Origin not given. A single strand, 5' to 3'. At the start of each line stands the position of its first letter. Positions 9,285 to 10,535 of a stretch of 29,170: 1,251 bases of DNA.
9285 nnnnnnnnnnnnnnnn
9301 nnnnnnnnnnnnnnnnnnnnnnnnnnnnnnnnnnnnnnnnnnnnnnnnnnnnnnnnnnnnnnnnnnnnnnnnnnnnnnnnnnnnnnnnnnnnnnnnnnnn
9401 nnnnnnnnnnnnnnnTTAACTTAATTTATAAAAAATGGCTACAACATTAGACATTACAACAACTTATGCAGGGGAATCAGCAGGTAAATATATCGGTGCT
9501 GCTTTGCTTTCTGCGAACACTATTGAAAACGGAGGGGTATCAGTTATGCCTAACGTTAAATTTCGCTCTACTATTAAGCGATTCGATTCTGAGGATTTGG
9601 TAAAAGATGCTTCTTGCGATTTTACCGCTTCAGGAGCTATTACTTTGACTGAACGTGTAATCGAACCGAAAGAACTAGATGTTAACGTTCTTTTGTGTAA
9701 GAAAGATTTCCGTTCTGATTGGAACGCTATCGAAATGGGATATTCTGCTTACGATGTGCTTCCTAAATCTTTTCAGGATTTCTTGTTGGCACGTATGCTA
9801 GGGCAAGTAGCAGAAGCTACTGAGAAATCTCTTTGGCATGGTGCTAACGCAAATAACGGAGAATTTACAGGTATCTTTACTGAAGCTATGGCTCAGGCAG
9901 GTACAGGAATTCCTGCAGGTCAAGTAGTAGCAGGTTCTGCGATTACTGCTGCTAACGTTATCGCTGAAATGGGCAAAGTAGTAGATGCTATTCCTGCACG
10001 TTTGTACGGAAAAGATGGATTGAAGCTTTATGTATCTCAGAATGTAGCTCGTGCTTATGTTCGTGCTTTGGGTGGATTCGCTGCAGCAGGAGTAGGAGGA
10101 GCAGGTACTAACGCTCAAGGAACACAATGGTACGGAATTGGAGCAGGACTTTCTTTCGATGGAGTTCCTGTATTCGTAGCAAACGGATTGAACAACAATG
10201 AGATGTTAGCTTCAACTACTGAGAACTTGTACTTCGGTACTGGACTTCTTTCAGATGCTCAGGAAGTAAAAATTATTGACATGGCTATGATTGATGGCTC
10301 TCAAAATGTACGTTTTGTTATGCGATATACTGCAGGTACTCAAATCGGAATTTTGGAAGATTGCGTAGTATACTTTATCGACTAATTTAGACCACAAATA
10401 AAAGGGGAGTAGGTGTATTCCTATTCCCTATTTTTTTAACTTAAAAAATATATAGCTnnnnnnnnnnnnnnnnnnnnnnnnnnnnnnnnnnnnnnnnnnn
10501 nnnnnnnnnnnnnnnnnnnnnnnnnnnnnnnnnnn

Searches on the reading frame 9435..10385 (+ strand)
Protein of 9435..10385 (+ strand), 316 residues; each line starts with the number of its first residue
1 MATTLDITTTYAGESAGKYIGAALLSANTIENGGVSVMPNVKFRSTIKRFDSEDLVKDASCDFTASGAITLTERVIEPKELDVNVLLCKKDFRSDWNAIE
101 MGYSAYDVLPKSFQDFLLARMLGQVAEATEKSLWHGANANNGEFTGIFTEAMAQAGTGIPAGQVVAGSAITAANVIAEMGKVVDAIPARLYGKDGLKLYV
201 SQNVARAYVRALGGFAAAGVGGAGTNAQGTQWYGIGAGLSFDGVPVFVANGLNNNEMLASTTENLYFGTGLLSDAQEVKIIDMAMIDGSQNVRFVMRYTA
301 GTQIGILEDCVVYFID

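Call 66: search_protein_families(library=pfam, proteins=[window:9435-10385:+], max_evalue=0.01)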
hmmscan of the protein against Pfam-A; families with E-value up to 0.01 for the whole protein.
window:9435-10385:+ (316 aa): 0 families

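Call 84: search_protein_families(library=phrogs, proteins=[window:9435-10385:+], max_evalue=0.001)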
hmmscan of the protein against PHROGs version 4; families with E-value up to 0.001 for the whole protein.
window:9435-10385:+ (316 aa): 2 families
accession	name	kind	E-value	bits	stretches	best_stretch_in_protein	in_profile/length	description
phrog_11320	-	unknown function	1.4e-38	133.6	1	1-313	1-304/324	-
phrog_1623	-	head and packaging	8.1e-06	26.4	1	111-306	116-293/305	virion structural protein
